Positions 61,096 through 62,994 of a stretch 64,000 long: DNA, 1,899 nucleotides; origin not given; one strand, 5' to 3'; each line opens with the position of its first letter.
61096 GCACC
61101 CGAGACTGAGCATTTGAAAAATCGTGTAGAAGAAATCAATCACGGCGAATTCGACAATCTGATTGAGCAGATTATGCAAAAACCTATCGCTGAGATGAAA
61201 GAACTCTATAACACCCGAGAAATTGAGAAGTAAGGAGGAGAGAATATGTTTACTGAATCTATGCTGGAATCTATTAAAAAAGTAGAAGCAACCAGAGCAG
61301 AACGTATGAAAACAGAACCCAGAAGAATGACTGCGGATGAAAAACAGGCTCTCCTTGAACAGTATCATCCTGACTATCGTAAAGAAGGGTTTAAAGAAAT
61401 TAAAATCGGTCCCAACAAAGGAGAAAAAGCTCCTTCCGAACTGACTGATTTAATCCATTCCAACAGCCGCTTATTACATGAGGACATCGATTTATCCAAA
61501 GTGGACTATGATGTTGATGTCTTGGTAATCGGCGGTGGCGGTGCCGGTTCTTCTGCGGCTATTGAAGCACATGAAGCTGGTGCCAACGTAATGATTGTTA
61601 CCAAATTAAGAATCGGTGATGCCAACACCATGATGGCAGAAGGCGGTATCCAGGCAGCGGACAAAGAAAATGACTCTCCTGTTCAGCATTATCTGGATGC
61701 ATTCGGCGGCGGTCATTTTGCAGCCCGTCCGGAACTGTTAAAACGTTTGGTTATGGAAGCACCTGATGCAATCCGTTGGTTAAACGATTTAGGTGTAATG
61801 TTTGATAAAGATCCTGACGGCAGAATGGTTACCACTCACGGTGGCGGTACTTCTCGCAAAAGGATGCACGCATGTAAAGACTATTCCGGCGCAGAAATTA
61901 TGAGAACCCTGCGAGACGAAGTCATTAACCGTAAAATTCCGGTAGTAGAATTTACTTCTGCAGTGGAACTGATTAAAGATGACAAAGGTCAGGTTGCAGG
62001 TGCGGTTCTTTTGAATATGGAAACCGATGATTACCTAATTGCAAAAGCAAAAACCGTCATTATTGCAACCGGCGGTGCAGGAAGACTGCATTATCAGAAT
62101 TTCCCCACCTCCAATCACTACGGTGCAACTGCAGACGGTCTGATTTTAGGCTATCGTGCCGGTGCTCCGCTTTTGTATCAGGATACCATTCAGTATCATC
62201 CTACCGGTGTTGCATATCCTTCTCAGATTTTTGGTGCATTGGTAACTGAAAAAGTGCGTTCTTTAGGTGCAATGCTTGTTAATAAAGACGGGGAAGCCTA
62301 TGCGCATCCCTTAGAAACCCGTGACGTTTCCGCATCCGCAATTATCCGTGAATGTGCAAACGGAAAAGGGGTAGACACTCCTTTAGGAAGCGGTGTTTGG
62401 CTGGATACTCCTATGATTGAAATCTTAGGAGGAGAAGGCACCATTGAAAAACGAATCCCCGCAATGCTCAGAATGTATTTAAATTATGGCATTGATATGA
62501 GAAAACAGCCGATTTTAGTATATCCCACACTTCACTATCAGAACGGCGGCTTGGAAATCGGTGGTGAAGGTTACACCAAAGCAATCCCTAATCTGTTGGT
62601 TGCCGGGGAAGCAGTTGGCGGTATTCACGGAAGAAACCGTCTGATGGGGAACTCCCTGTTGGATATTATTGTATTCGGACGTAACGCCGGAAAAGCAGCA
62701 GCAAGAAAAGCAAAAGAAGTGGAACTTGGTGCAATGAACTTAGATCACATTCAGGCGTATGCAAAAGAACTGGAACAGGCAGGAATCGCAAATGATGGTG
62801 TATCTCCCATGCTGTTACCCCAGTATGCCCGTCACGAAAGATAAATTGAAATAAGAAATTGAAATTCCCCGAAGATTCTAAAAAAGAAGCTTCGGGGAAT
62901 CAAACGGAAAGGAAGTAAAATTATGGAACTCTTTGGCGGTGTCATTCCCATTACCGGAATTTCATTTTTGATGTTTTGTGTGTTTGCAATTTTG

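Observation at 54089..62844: Nine-gene operon fusing an HdrBCA-MvhD/Flx-type module to an anchorless, atypical FrdB/FrdA-like pair: a candidate uncharacterised electron-bifurcating reductase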

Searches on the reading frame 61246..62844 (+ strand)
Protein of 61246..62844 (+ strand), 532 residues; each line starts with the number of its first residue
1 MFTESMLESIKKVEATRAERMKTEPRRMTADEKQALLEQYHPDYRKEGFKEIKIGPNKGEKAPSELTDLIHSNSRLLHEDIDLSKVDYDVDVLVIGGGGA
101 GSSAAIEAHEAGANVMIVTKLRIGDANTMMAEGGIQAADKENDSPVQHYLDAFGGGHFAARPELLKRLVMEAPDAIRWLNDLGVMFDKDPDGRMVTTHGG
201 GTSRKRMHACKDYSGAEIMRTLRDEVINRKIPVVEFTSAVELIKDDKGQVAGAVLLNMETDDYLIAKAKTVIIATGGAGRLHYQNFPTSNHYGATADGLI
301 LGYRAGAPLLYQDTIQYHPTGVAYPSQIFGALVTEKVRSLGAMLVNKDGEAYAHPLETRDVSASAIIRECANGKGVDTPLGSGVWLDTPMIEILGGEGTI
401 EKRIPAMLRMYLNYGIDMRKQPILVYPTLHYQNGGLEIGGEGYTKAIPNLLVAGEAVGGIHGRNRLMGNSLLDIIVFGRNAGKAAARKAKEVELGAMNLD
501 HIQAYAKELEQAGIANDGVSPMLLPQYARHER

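Call 6: search_protein_families(library=pfam, proteins=[window:61246-62844:+], max_evalue=0.01)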
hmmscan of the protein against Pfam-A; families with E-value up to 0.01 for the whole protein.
window:61246-62844:+ (532 aa): 9 families
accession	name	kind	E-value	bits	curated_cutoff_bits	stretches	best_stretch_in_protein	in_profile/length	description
PF00890.30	FAD_binding_2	-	2.2e-69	235.1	20.4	1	91-471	1-414/414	FAD binding domain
PF01266.30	DAO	-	9.2e-10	39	27.9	1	91-209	1-108/353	FAD dependent oxidoreductase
PF03486.20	HI0933_like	-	8e-09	35.7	50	1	91-278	2-165/244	HI0933-like protein Rossmann domain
PF07992.20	Pyr_redox_2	-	2.1e-07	31.1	26.1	1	91-282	2-114/291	Pyridine nucleotide-disulphide oxidoreductase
PF12831.13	FAD_oxidored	-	1.9e-05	24.6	27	1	91-120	1-30/416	FAD dependent oxidoreductase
PF13738.12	Pyr_redox_3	-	0.00019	21.2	30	0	93-124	1-33/305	Pyridine nucleotide-disulphide oxidoreductase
PF01494.25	FAD_binding_3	-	0.0002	21.2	22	1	89-122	1-34/349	FAD binding domain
PF01134.28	GIDA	-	0.00032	20.3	22.1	1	91-283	1-158/391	Glucose inhibited division protein A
PF00070.33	Pyr_redox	-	0.0077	17.2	22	0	92-119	2-29/82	Pyridine nucleotide-disulphide oxidoreductase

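Call 7: search_protein_families(library=ncbifam, proteins=[window:61246-62844:+], max_evalue=0.01)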
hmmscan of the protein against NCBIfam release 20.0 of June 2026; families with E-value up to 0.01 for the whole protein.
window:61246-62844:+ (532 aa): 73 families (the best 25 are shown)
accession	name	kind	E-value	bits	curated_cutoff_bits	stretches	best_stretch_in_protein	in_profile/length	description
NF004900.0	PRK06263.1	equivalog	1.4e-101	340.8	718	1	88-512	6-427/546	fumarate reductase (CoM/CoB) subunit TfrA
NF005866.0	PRK07803.1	equivalog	1.3e-83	281.3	819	2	88-352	7-283/631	fumarate reductase/succinate dehydrogenase flavoprotein subunit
TIGR01812.1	sdhA_frdA_Gneg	subfamily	2.4e-83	280.6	567.3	1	91-505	1-420/568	succinate dehydrogenase or fumarate reductase, flavoprotein subunit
NF005867.0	PRK07804.1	equivalog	1.4e-78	264.5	639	1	89-494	18-422/548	L-aspartate oxidase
TIGR00551.1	nadB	equivalog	3e-77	260.4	452.75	1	90-492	3-392/489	L-aspartate oxidase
NF005701.0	PRK07512.1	equivalog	1.3e-68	231.6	528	1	89-497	9-405/516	L-aspartate oxidase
NF004724.0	PRK06069.1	subfamily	9e-68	228.8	826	1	90-500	6-425/577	succinate dehydrogenase/fumarate reductase flavoprotein subunit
TIGR01816.1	sdhA_forward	equivalog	2.6e-66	224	727.35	1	90-512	3-439/584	succinate dehydrogenase flavoprotein subunit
NF005978.0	PRK08071.1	equivalog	4.5e-66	223.3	621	1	91-493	5-392/514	L-aspartate oxidase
NF005636.0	PRK07395.1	subfamily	6.5e-65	219.4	723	1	84-496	7-413/560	L-aspartate oxidase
NF042982.1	MFR_Fp_SdhA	equivalog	4.5e-64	216.9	1100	1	89-499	47-459/612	8-methylmenaquinol:fumarate reductase flavoprotein subunit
NF006686.0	PRK09231.1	equivalog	1.4e-62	212.1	854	1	89-511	5-435/598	fumarate reductase (quinol) flavoprotein subunit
TIGR01176.1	fum_red_Fp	equivalog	2.4e-62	211.4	932.7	1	90-510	4-432/580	fumarate reductase (quinol) flavoprotein subunit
NF004613.0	PRK05945.1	equivalog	3.2e-62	210.9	824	1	89-509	3-433/575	succinate dehydrogenase/fumarate reductase flavoprotein subunit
TIGR01813.1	flavo_cyto_c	subfamily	3.9e-62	210.4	285.45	2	91-372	1-292/444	flavocytochrome c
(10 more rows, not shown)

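Call 11: find_homologous_proteins(query=window:61246-62844:+, max_evalue=1e-10)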
Query window:61246-62844:+ (532 aa): 8000 proteins with E <= 1e-10 among 8000 candidates; the best 120 are listed.
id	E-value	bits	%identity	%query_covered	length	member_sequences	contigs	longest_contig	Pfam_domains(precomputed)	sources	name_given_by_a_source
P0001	0.0e+0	1109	92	100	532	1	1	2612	PF01266.31,PF00890.31,PF07992.21,PF03486.21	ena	-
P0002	0.0e+0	1107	91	100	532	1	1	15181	PF01266.31,PF00890.31,PF07992.21,PF03486.21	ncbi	-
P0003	0.0e+0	1106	91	100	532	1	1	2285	PF01266.31,PF00890.31,PF07992.21,PF03486.21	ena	-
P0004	0.0e+0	1105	92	100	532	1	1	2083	PF01266.31,PF00890.31,PF07992.21,PF03486.21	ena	-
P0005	0.0e+0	1104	91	100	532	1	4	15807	PF01266.31,PF00890.31,PF07992.21,PF03486.21,PF12831.14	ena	-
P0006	0.0e+0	1104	92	100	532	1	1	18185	PF01266.31,PF00890.31,PF07992.21,PF03486.21,PF12831.14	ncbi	-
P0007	0.0e+0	1104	91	100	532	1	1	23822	PF01266.31,PF00890.31,PF07992.21,PF03486.21,PF12831.14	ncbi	-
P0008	0.0e+0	1103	91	100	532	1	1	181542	PF01266.31,PF00890.31,PF07992.21,PF03486.21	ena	-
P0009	0.0e+0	1101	91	100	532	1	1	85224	PF01266.31,PF00890.31,PF07992.21,PF03486.21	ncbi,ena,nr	ncbi:MAG: FAD-binding protein [Clostridia bacterium]|nr:FAD-binding protein [Clostridia bacterium]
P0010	0.0e+0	1100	91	100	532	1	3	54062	PF01266.31,PF00890.31,PF07992.21,PF03486.21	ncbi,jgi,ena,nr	ncbi:MAG: FAD-dependent oxidoreductase [Ruminococcaceae bacterium]|nr:FAD-dependent oxidoreductase [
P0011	0.0e+0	1100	92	100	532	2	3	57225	PF01266.31,PF00890.31,PF07992.21,PF03486.21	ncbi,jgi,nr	ncbi:MAG: FAD-binding protein [Ruminococcaceae bacterium]|nr:FAD-binding protein [Oscillospiraceae b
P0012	0.0e+0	1100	90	100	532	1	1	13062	PF01266.31,PF00890.31,PF07992.21,PF03486.21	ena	-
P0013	0.0e+0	1099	91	100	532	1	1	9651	PF01266.31,PF00890.31,PF07992.21,PF03486.21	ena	-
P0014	0.0e+0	1099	91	100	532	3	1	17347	PF01266.31,PF00890.31,PF07992.21,PF03486.21,PF12831.14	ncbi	-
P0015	0.0e+0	1099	90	100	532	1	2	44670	PF01266.31,PF00890.31,PF07992.21,PF03486.21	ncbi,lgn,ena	-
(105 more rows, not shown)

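Call 14: search_solved_structures(query=window:61246-62844:+, show_alignments=2)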
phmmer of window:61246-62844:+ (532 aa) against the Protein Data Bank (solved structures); distinct sequences matched with E-value up to 0.001: 65 (the best 60 are shown).
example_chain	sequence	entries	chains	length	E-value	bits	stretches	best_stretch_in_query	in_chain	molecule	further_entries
7d6v_A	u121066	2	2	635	1.4e-65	225.2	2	88-352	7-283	Succinate dehydrogenase subunit A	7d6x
1nek_A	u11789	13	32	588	7e-54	186.6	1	89-487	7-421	Succinate dehydrogenase flavoprotein subunit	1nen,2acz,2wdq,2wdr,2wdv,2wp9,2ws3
6lum_A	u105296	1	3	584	1.1e-51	179.4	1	88-490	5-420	Succinate dehydrogenase subunit A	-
3p4p_A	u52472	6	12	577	1.4e-49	172.4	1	88-511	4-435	Fumarate reductase flavoprotein subunit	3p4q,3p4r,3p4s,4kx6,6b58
1kf6_A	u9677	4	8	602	1.6e-49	172.2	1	88-511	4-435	FUMARATE REDUCTASE FLAVOPROTEIN | Fumarate reductase flavoprotein subunit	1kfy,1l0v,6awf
5vpn_A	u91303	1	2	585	3.8e-49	171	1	88-511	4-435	Fumarate reductase flavoprotein subunit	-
2b76_A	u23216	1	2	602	4.1e-49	170.9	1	88-511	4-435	Fumarate reductase flavoprotein subunit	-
8b6g_CA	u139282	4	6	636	4.6e-49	170.7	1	84-490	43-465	Succinate dehydrogenase [ubiquinone] flavoprotein subunit, mitochondrial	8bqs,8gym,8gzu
3cir_A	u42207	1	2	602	8.5e-49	169.9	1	88-511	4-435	Fumarate reductase flavoprotein subunit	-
6vax_A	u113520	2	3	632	1.9e-46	162.1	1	84-482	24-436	Succinate dehydrogenase [ubiquinone] flavoprotein subunit, mitochondrial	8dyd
1yq3_A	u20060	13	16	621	2e-46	162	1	85-490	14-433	Succinate dehydrogenase flavoprotein subunit | Succinate dehydrogenase [ubiquinone] flavoprotein subunit, mitochondrial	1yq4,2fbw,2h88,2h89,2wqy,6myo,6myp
8gs8_A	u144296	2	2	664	2.6e-46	161.7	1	85-482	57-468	Succinate dehydrogenase [ubiquinone] flavoprotein subunit, mitochondrial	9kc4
8dye_A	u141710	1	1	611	3.1e-46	161.4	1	86-482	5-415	Succinate dehydrogenase [ubiquinone] flavoprotein subunit, mitochondrial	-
1zoy_A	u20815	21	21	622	5.7e-46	160.5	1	85-487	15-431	FAD-binding protein | Succinate dehydrogenase [ubiquinone] flavoprotein subunit, mitochondrial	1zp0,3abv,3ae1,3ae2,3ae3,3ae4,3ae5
4ytp_A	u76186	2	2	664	6.3e-46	160.4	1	85-487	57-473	Succinate dehydrogenase [ubiquinone] flavoprotein subunit, mitochondrial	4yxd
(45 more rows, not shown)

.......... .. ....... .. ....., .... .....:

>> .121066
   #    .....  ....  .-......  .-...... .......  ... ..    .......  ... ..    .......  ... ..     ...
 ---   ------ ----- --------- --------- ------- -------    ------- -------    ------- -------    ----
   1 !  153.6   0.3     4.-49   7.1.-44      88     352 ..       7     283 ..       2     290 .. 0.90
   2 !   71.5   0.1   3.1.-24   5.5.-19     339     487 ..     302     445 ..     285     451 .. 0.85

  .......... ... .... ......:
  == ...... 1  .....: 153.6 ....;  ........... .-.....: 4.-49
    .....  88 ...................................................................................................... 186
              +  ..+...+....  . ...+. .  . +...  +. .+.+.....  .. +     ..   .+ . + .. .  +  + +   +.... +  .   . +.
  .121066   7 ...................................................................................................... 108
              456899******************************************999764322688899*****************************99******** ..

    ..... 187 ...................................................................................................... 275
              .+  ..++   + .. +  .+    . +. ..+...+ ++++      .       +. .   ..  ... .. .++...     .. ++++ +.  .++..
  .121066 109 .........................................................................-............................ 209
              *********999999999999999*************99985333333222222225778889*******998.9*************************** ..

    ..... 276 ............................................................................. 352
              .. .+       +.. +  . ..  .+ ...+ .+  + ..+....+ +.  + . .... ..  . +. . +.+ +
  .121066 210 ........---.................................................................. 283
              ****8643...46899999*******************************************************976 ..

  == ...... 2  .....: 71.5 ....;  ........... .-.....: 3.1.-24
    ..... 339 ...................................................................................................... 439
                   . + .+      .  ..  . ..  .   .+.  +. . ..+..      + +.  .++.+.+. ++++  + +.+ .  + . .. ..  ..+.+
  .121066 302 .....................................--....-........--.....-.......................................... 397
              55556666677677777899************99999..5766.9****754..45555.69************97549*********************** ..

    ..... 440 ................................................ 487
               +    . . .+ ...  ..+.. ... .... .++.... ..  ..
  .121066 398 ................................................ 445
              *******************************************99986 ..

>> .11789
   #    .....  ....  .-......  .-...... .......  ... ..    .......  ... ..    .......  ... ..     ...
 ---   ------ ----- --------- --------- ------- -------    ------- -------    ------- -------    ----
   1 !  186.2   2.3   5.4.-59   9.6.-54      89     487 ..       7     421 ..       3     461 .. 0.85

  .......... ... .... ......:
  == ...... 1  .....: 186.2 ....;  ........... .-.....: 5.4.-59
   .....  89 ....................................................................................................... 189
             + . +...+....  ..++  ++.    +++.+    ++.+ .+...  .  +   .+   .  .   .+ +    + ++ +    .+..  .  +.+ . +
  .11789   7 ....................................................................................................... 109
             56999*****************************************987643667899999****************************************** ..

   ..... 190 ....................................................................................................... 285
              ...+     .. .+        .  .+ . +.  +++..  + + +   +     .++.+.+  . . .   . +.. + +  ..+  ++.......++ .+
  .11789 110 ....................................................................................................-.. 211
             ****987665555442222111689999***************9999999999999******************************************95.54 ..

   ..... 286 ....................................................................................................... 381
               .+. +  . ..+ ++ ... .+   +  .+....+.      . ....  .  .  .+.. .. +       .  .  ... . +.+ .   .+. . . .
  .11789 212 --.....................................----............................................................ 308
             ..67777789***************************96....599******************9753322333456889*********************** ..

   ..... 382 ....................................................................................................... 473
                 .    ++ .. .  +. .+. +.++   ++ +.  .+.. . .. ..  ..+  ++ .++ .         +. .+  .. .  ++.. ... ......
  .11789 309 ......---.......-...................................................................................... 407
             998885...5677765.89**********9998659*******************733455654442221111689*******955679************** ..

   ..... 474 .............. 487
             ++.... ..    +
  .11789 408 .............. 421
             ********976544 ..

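Call 28: find_encoding_contigs(protein=window:61246-62844:+, flank=10000, max_places=4)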
Protein window:61246-62844:+ (532 aa): no gene with exactly this product is on record in the collection.

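Call 30: search_protein_representatives(protein=window:61246-62844:+)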
Query: 532 residues. Proteins with E-value up to 0.001 (for the whole library): 18602; up to 1e-10: 7896; up to 1e-30: 2174. The best 150 are listed.
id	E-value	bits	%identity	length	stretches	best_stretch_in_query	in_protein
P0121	4.3e-197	672.4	85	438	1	183-532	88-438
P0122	8.9e-193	658.1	57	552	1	6-531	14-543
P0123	2.8e-172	590.5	53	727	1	21-524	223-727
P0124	8.3e-170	582.3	77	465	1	90-421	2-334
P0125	5.5e-165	566.4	82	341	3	309-446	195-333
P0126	2.0e-154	531.6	76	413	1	188-492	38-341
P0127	5.9e-144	497.0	46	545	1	28-530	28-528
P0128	1.9e-141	488.8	71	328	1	1-307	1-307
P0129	1.1e-131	456.6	72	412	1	2-300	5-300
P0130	4.9e-128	444.5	78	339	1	90-342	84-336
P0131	2.2e-126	439.1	48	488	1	13-489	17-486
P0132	2.5e-123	429.0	96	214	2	250-401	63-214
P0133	3.1e-123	428.7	46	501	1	5-490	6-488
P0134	3.4e-120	418.7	44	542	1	22-528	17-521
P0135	1.1e-118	413.6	47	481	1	28-487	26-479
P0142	6.7e-104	364.9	46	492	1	52-491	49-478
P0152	1.4e-92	327.6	42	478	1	24-489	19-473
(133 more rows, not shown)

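Call 32: find_related_loci(query=A1, collection=genome_contigs, flank=10000)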
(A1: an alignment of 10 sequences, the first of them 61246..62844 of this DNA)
Query A1 (532 aa) in genome_contigs; peptide patterns used: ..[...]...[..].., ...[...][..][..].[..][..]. (x = any residue, [..] = any of these).
600 stretches matched a pattern (row limit reached: there are more); 596 encode a relative of the query (tblastn E <= 1e-3); the best 80 are kept; 80 distinct loci.
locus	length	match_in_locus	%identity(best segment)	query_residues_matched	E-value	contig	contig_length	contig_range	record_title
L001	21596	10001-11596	91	1-532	0e+0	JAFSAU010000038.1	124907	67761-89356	MAG: Clostridia bacterium isolate RGIG2973 Goat_Rectum-1__c605117, whole genome shotgun sequence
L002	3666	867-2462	90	1-532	0e+0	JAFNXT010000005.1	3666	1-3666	MAG: Oscillospiraceae bacterium isolate RGIG219 Dairy_cattle_Cecum-6__c15641, whole genome shotgun sequence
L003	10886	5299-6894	91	1-532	0e+0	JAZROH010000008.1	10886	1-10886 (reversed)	MAG: Clostridia bacterium isolate T1900045393_YK20190083.MAGScoT_cleanbin_000003 SGB_6944_k141_1975844, whole genome sho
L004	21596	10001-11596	92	1-532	0e+0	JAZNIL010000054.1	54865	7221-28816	MAG: Faecousia sp. isolate T1900044685_TS20190151.MAGScoT_cleanbin_000023 SGB_1719_k141_2905317, whole genome shotgun se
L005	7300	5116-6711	91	1-532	0e+0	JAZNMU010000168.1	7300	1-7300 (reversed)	MAG: Acutalibacteraceae bacterium isolate T1900044660_TS20190126.MAGScoT_cleanbin_000045 SGB_1511_k141_2917329, whole ge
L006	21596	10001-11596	92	1-532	0e+0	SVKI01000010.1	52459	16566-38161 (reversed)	MAG: Oscillospiraceae bacterium isolate SIG457 NODE_14822_length_52459_cov_2.512841, whole genome shotgun sequence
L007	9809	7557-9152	90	1-532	0e+0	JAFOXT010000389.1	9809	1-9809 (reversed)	MAG: Clostridia bacterium isolate RGIG895 Dairy_cattle_Rectum-3__c851982, whole genome shotgun sequence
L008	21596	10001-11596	90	1-532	0e+0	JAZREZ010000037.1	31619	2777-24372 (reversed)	MAG: Clostridia bacterium isolate T1900045497_YK20190191.MAGScoT_cleanbin_000002 SGB_7455_k141_711607, whole genome shot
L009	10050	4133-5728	89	1-532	0e+0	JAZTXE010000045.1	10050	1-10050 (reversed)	MAG: Eubacteriales bacterium isolate T1900045331_YK20190020.MAGScoT_cleanbin_000012 SGB_6525_k141_1040457, whole genome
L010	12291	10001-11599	88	1-532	0e+0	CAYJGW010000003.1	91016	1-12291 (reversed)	MAG TPA_asm: uncultured Lachnospiraceae bacterium isolate ERP123703_co3_176 genome assembly, contig: NODE_192_length_910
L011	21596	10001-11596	89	1-532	0e+0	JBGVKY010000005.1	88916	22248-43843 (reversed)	MAG: Clostridia bacterium isolate fecal_MAG_294 fecal_MAG_294_contig_0005, whole genome shotgun sequence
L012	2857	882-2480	88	1-532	0e+0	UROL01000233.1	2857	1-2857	uncultured Clostridiales bacterium isolate UMGS1193 genome assembly, contig: NODE_3850_length_2857_cov_4.275161, whole g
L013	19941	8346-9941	90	1-532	0e+0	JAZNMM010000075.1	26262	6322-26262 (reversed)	MAG: Lawsonibacter sp. isolate T1900044661_TS20190127.MAGScoT_cleanbin_000049 SGB_1528_k141_4568855, whole genome shotgu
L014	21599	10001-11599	88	1-532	0e+0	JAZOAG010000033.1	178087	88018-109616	MAG: Lachnospiraceae bacterium isolate T1900044764_TS20190230.MAGScoT_cleanbin_000012 SGB_2390_k141_1664956, whole genom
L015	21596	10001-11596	88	1-532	0e+0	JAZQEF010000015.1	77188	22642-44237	MAG: Feifaniaceae bacterium isolate T1900044635_TS20190101.MAGScoT_cleanbin_000010 SGB_1128_k141_958311, whole genome sh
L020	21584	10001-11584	84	1-527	0e+0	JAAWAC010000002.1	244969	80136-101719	MAG: Lachnospiraceae bacterium isolate ABMPRH_277_0 k141_25845, whole genome shotgun sequence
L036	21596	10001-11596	81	2-532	0e+0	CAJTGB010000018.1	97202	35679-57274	Lachnospiraceae bacterium isolate A85_79.ET.DSS genome assembly, contig: MGBC000089.18, whole genome shotgun sequence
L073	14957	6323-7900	73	2-527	0e+0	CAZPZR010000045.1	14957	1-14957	MAG TPA_asm: uncultured Lachnospiraceae bacterium isolate SRP350583_co2_16 genome assembly, contig: NODE_5838_length_149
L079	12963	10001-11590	72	1-529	0e+0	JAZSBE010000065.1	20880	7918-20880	MAG: Eubacteriales bacterium isolate T1900044928_TS20190394.MAGScoT_cleanbin_000057 SGB_3403_k141_2678357, whole genome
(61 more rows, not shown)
